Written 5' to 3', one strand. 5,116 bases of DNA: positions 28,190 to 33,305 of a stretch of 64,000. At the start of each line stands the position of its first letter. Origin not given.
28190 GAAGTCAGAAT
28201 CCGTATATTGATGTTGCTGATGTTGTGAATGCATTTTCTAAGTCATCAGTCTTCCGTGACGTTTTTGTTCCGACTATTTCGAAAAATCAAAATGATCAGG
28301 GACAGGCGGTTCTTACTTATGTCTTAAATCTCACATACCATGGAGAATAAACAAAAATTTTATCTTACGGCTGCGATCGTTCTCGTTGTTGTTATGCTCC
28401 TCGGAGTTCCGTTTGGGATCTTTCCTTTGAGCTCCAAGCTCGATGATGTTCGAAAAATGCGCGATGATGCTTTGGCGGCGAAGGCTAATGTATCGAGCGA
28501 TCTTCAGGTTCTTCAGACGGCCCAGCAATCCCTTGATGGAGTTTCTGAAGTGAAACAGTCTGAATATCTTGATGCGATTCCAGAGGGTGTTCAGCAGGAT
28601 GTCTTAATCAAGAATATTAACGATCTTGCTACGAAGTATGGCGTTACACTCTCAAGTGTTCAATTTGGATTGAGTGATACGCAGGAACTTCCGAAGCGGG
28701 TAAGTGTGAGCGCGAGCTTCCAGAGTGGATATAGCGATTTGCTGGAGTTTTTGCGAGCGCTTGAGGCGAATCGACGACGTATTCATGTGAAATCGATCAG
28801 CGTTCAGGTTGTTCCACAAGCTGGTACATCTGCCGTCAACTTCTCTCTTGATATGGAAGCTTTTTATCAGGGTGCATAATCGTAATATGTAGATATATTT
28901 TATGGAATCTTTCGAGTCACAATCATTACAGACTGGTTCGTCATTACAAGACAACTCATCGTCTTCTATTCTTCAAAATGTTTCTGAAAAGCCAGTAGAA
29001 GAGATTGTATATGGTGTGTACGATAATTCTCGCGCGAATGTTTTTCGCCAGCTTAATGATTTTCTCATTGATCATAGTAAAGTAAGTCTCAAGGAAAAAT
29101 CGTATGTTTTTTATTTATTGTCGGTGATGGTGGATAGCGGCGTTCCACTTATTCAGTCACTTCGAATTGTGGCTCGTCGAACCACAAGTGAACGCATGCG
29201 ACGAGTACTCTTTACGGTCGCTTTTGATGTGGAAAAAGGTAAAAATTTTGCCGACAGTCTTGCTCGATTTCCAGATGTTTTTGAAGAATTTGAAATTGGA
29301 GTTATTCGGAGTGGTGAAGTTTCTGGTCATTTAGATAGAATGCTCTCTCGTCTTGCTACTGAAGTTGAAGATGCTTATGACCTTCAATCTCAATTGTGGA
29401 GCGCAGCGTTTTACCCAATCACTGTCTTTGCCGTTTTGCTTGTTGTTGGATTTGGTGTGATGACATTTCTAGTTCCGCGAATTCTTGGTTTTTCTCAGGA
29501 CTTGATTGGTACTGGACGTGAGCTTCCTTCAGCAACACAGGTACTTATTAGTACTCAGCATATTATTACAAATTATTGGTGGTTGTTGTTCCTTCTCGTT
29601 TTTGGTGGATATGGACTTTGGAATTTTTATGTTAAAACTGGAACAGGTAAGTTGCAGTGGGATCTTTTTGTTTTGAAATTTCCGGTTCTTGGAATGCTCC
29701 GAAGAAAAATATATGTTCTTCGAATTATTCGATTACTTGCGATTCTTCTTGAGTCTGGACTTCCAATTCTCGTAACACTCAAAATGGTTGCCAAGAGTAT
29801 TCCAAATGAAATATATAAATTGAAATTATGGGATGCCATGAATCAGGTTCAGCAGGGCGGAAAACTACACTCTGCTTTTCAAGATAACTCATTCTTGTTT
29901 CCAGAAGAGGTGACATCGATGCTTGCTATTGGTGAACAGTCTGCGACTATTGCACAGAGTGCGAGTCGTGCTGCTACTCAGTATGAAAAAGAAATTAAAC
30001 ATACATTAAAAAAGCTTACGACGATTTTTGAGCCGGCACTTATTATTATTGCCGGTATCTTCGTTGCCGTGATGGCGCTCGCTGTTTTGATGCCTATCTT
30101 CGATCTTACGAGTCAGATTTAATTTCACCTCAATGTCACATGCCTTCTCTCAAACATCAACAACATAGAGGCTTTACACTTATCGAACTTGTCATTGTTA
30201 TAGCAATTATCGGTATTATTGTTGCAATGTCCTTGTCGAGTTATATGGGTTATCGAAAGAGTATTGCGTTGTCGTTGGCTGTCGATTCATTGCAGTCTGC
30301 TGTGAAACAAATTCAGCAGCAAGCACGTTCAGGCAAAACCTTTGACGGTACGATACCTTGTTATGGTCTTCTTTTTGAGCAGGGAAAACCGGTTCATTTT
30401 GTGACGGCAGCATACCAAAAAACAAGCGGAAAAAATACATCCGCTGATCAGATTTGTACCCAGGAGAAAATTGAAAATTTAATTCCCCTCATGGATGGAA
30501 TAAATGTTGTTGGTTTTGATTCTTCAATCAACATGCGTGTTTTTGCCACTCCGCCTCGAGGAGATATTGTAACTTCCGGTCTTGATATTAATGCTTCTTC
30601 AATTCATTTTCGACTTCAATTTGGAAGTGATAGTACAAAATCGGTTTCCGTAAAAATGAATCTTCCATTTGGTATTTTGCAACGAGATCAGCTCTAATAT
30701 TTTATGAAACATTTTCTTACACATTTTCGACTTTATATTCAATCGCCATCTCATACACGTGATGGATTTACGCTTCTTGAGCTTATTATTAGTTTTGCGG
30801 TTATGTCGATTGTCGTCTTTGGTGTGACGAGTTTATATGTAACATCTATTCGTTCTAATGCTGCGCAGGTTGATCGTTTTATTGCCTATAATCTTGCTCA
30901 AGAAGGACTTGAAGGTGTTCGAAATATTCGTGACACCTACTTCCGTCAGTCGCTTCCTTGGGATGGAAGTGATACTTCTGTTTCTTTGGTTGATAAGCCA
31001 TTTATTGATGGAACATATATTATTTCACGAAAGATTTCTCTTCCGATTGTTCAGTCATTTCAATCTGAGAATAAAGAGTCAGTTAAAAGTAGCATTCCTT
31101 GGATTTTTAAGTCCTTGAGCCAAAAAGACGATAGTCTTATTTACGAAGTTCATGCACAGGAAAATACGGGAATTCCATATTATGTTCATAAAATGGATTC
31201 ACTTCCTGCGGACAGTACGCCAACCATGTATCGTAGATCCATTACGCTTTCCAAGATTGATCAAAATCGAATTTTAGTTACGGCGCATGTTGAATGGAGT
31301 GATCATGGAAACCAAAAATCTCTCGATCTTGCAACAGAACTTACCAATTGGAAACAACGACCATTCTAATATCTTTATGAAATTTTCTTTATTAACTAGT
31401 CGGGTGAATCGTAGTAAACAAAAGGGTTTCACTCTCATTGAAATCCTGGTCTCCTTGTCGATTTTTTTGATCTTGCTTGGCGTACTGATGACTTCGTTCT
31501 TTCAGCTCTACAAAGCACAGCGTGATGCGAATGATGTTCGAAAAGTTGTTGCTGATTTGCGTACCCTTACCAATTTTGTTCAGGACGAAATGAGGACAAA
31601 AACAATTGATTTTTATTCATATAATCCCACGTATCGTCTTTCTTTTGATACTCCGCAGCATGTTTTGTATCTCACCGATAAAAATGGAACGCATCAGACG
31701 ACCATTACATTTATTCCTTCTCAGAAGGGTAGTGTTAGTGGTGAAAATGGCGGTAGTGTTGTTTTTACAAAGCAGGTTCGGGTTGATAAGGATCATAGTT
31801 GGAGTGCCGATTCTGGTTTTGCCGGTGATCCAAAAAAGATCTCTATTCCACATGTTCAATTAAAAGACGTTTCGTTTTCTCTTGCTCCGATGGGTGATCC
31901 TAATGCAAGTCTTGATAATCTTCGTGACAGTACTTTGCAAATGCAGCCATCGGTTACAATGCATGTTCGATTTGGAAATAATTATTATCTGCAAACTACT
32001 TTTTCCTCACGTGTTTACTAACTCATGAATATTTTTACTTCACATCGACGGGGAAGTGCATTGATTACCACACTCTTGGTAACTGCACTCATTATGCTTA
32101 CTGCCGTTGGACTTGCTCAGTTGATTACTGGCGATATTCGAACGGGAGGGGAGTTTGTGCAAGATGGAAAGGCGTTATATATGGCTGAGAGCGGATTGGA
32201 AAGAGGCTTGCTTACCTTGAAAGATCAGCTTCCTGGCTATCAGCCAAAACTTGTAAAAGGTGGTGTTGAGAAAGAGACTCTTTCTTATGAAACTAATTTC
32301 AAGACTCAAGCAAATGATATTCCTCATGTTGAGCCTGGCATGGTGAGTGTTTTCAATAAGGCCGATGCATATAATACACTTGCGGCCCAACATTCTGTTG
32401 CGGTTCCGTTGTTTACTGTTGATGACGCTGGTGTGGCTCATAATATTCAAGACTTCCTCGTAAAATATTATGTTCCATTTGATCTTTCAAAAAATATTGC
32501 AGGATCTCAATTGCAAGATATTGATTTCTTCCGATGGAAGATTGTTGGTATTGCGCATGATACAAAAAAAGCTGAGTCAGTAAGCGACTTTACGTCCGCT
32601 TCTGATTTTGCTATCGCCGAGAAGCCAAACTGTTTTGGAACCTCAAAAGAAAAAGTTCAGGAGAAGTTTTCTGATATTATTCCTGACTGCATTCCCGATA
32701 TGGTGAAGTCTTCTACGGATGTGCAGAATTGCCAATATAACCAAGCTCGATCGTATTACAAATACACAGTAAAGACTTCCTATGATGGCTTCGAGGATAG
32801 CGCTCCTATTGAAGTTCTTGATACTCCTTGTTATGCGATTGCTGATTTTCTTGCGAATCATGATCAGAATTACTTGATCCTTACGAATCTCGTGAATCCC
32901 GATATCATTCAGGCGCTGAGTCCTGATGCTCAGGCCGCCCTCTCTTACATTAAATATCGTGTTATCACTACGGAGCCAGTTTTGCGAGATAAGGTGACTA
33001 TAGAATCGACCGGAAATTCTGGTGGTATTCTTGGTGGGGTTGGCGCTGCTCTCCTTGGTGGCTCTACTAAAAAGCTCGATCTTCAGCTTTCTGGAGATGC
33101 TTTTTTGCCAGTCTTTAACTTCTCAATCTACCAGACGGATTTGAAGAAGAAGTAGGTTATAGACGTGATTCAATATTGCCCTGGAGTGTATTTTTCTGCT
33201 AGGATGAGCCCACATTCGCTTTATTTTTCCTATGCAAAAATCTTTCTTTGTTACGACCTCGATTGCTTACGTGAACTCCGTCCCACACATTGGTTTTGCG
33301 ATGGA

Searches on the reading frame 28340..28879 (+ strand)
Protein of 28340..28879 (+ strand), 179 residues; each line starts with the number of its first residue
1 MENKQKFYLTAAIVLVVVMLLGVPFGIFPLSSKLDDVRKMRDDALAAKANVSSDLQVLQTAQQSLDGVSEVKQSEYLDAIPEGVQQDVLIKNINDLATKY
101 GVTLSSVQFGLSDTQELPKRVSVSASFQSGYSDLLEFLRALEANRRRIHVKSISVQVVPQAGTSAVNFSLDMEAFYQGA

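Call 6: search_protein_families(library=pfam, proteins=[window:28340-28879:+], max_evalue=0.001)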
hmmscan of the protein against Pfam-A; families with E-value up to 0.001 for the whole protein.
window:28340-28879:+ (179 aa): 2 families
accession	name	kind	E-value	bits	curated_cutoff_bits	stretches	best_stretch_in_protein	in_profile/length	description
PF10741.14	T2SSM_b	-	1.8e-10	41.2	21.7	1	86-163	16-95/111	Type II secretion system (T2SS), protein M subtype b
PF04350.18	PilO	-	1.5e-06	28.9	22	1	45-173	15-139/145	Pilus assembly protein, PilO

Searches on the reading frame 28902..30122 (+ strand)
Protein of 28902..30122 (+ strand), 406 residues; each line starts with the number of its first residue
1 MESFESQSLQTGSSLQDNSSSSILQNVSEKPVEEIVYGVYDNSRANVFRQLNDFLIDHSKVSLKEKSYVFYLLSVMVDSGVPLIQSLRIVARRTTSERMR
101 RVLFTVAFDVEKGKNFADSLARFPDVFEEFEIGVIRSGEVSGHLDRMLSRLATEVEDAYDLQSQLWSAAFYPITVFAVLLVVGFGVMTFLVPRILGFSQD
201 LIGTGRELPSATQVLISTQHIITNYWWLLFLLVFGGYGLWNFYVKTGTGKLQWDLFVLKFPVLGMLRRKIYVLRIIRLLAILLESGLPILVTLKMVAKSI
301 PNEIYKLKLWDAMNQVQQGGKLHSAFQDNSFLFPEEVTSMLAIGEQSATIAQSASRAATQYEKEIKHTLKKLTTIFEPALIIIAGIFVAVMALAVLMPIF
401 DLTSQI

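Call 6: search_protein_families(library=pfam, proteins=[window:28902-30122:+], max_evalue=0.001)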
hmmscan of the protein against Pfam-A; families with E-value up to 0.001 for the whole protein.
window:28902-30122:+ (406 aa): 1 family
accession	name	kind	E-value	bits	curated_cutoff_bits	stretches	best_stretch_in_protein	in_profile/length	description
PF00482.28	T2SSF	-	3.1e-53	179.5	25.2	2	72-192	4-125/125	Type II secretion system (T2SS), protein F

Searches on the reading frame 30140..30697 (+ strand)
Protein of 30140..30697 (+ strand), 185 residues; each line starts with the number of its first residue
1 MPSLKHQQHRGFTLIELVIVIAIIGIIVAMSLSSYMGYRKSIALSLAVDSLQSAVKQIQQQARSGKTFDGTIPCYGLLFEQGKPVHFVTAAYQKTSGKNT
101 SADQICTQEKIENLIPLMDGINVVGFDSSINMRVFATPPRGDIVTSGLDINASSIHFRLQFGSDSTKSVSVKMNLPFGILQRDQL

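Call 6: search_protein_families(library=pfam, proteins=[window:30140-30697:+], max_evalue=0.001)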
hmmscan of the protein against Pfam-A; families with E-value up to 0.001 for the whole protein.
window:30140-30697:+ (185 aa): 1 family
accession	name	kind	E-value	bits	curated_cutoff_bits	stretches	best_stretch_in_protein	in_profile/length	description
PF07963.17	N_methyl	-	1.2e-08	34.7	21.2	1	9-31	4-26/27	Prokaryotic N-terminal methylation motif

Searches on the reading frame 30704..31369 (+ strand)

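Call 6: search_protein_families(library=pfam, proteins=[window:30704-31369:+], max_evalue=0.001)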
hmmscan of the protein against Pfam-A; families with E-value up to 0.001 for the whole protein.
window:30704-31369:+ (221 aa): 1 family
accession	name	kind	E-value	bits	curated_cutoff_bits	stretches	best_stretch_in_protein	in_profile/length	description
PF07963.17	N_methyl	-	8.8e-06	25.5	21.2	1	20-41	5-26/27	Prokaryotic N-terminal methylation motif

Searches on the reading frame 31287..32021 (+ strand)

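Call 6: search_protein_families(library=pfam, proteins=[window:31287-32021:+], max_evalue=0.001)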
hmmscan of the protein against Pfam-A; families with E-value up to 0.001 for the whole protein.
window:31287-32021:+ (244 aa): 1 family
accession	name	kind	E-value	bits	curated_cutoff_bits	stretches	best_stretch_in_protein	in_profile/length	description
PF07963.17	N_methyl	-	2.3e-09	36.8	21.2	1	42-67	1-26/27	Prokaryotic N-terminal methylation motif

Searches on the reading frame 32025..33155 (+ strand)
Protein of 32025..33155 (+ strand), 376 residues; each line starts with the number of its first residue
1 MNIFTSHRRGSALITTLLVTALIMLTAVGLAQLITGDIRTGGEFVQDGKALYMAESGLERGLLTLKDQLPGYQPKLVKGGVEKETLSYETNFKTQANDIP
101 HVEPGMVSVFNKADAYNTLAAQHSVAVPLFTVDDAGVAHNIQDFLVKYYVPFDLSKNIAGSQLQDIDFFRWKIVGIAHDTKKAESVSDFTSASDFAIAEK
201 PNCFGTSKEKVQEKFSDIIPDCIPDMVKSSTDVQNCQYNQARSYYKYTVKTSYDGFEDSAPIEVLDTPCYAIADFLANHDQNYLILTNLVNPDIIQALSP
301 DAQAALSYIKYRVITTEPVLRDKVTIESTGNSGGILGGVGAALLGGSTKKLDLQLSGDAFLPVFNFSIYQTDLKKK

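Call 6: search_protein_families(library=pfam, proteins=[window:32025-33155:+], max_evalue=0.001)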
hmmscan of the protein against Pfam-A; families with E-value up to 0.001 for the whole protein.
window:32025-33155:+ (376 aa): 1 family
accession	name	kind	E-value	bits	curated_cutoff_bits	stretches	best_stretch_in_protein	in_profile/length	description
PF14341.11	PilX_N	-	1.4e-07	31.8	25.5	1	9-59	1-51/51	PilX N-terminal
